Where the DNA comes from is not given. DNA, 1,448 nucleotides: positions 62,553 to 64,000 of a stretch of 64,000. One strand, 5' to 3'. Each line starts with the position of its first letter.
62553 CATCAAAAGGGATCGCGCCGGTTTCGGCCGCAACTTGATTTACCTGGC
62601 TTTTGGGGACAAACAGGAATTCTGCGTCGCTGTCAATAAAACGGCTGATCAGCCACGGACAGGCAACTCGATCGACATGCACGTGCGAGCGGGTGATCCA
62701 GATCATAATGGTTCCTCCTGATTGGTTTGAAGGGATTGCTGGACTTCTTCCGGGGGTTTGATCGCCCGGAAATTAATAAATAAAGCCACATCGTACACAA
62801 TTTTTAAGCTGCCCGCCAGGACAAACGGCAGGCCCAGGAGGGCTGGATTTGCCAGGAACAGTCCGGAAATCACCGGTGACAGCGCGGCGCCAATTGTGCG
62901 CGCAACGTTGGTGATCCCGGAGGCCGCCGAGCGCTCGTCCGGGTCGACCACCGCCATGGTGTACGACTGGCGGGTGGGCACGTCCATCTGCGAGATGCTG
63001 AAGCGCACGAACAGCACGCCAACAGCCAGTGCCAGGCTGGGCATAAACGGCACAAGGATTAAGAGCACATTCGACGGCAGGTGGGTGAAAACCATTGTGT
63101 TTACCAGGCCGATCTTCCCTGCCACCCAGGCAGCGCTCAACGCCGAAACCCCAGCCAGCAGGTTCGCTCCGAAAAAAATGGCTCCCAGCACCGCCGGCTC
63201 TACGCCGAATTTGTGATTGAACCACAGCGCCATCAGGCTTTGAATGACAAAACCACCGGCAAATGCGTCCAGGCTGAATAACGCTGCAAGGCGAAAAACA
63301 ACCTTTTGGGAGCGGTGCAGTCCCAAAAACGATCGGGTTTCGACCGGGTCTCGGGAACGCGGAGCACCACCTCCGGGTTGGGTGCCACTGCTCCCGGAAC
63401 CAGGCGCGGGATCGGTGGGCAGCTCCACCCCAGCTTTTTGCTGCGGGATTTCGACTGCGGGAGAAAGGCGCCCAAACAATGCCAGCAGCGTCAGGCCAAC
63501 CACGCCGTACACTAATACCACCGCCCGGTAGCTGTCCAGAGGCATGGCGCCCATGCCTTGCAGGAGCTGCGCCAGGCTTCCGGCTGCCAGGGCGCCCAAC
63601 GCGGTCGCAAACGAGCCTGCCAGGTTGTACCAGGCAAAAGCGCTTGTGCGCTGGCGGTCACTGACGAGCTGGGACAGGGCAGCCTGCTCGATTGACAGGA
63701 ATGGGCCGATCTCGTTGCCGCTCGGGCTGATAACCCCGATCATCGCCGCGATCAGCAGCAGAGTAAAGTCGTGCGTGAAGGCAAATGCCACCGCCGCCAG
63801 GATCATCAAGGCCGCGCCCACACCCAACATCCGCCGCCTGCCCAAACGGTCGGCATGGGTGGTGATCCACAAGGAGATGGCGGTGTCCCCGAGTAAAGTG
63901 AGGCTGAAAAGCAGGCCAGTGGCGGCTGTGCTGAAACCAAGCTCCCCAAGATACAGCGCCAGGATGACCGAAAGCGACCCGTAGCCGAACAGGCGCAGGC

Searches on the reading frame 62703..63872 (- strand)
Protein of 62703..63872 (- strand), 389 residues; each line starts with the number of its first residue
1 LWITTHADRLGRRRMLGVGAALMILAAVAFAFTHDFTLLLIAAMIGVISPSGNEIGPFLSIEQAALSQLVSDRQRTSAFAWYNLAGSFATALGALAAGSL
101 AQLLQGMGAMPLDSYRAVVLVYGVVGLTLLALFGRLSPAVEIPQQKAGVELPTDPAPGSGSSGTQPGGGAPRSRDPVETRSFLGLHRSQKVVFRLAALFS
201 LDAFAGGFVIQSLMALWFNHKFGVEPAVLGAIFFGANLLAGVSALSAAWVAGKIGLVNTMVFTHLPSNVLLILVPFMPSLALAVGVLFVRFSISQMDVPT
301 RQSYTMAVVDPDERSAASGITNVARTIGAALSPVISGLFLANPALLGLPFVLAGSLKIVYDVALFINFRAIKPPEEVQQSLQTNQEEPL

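Call 30: search_protein_families(library=pfam, proteins=[window:62703-63872:-], max_evalue=0.001)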
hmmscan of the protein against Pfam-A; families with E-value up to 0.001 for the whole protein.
window:62703-63872:- (389 aa): 1 family
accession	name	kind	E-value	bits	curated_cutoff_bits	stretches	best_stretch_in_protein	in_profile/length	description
PF07690.21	MFS_1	-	2.6e-32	112.5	33.4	2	7-333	56-347/347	Major Facilitator Superfamily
